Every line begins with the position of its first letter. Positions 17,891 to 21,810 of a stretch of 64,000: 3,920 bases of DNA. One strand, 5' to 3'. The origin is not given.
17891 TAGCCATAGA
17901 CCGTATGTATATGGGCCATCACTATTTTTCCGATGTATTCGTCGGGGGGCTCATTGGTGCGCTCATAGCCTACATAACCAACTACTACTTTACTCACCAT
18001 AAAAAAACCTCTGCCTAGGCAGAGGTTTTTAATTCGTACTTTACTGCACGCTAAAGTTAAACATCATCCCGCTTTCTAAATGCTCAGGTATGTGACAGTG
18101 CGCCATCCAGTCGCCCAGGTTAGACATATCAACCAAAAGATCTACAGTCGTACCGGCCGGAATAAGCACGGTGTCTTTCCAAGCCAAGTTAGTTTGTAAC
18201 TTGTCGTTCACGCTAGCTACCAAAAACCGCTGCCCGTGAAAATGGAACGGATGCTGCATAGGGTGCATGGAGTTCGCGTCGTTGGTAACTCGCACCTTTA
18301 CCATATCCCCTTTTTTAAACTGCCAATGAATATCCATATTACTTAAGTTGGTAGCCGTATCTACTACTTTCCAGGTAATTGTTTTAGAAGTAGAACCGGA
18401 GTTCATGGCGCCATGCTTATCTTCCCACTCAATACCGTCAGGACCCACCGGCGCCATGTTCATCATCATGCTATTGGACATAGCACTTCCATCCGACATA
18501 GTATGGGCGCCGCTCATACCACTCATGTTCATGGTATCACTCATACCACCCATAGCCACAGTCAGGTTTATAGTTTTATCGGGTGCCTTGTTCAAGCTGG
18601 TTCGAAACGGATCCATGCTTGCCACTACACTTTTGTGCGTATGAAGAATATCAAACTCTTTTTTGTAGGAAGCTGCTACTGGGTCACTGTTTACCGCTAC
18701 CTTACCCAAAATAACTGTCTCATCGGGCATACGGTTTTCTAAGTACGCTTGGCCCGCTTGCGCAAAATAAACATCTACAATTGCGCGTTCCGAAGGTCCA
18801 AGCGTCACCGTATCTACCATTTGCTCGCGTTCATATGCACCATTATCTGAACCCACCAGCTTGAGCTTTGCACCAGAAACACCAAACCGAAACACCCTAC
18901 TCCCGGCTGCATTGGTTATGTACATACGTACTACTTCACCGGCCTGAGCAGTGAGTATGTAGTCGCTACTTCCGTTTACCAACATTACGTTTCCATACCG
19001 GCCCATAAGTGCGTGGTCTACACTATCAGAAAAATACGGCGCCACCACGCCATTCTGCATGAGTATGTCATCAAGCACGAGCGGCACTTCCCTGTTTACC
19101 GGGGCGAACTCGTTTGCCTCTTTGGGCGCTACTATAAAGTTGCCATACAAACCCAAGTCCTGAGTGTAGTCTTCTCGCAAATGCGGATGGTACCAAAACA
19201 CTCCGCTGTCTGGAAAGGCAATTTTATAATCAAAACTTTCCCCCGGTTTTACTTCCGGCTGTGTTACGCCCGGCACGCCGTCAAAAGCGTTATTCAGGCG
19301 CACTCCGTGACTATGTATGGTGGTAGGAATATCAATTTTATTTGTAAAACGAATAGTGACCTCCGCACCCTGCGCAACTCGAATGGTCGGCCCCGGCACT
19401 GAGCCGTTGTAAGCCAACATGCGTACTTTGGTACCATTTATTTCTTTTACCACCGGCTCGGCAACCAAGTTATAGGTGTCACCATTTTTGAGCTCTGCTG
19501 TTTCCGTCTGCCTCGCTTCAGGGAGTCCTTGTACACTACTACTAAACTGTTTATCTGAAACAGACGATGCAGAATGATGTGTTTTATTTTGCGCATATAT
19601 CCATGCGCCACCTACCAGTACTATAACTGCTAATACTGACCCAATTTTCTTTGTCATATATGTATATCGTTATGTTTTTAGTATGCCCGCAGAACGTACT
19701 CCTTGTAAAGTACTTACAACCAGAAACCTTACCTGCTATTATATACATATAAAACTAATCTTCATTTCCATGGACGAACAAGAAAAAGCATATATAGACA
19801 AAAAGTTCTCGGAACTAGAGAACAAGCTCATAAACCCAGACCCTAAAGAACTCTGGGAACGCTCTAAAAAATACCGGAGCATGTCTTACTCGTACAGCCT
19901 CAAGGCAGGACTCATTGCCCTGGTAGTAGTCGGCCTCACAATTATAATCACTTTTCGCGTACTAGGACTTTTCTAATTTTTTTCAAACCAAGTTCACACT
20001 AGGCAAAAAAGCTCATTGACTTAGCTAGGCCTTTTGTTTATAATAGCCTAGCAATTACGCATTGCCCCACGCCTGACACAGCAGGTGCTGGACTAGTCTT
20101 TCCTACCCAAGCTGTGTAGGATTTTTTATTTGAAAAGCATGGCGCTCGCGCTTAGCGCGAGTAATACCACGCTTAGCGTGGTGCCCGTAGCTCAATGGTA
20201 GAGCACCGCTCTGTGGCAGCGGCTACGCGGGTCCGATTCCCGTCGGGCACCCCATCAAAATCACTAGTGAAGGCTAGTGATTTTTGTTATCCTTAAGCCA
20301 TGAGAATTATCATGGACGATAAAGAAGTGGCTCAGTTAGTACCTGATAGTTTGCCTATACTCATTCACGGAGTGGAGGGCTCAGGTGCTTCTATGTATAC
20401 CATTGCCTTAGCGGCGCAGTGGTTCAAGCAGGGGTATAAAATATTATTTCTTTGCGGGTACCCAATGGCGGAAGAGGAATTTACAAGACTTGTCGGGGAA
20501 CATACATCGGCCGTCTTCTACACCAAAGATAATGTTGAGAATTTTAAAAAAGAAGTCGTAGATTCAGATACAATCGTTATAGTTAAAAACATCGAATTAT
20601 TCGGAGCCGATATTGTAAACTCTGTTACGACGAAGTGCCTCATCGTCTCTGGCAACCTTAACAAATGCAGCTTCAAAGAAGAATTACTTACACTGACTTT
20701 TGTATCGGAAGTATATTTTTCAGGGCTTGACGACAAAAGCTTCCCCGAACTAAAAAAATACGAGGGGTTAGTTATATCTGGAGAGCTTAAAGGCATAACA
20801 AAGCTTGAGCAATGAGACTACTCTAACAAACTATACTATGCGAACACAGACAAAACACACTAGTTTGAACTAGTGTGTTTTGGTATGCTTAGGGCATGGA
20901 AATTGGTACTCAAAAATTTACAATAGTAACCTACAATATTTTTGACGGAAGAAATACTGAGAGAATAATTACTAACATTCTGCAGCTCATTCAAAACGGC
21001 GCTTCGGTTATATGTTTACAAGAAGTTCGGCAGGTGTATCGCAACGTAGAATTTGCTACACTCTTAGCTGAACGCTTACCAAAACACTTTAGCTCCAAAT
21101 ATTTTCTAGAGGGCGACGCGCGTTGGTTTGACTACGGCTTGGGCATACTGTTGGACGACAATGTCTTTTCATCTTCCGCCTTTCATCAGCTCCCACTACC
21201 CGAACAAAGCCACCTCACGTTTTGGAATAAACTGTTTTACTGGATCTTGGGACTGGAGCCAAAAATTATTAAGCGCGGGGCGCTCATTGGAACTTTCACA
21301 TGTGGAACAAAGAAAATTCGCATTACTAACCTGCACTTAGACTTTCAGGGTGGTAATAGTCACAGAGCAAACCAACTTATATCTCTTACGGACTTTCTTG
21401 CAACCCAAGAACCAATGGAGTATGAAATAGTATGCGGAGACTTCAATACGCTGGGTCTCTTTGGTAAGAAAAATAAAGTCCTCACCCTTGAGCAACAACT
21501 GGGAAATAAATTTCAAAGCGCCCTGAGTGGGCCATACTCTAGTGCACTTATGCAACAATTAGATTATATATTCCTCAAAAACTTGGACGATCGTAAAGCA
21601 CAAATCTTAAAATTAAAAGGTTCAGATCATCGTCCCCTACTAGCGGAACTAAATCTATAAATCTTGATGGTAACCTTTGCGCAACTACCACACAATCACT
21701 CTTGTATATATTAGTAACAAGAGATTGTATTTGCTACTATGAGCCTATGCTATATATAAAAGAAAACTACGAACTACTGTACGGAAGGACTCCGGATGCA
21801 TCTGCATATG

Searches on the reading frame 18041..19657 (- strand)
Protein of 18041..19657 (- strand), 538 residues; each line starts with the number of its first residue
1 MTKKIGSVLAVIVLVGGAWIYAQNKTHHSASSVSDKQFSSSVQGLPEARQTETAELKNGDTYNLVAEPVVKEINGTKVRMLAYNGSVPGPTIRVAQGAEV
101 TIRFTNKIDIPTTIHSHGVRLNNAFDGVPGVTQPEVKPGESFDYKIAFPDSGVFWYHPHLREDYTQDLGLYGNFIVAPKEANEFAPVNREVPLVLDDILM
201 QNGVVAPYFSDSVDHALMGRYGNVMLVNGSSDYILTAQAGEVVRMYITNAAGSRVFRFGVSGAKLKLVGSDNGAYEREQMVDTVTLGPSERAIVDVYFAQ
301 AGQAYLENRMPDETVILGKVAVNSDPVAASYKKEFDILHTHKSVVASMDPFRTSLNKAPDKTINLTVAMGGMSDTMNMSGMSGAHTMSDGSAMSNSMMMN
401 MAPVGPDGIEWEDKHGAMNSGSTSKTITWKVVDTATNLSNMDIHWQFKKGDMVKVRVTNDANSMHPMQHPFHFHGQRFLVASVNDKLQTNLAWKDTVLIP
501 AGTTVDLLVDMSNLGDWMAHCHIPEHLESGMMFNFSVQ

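Call 92: search_protein_families(library=pfam, proteins=[window:18041-19657:-], max_evalue=0.001)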
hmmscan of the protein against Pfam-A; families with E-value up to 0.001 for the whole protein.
window:18041-19657:- (538 aa): 3 families
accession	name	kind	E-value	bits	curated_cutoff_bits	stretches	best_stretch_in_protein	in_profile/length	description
PF07732.21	Cu-oxidase_3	-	5.3e-33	114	21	1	74-180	11-118/119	Multicopper oxidase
PF07731.20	Cu-oxidase_2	-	5.4e-31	107.6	20.4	1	430-537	23-133/137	Multicopper oxidase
PF00394.28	Cu-oxidase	-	2.7e-11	44.3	21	1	225-305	39-129/157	Multicopper oxidase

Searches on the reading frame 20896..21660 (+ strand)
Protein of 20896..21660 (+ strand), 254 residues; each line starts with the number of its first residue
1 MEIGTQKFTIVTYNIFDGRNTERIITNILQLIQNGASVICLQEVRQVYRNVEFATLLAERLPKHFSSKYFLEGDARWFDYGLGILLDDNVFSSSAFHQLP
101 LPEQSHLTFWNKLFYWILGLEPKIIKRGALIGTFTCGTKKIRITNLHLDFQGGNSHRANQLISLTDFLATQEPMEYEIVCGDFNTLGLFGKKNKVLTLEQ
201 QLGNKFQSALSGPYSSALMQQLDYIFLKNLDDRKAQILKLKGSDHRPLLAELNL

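Call 92: search_protein_families(library=pfam, proteins=[window:20896-21660:+], max_evalue=0.001)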
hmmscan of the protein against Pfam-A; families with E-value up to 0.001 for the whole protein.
window:20896-21660:+ (254 aa): 1 family
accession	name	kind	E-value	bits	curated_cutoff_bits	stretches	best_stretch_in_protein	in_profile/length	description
PF03372.29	Exo_endo_phos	-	4.6e-07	30.3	24.5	1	12-245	2-225/225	Endonuclease/Exonuclease/phosphatase family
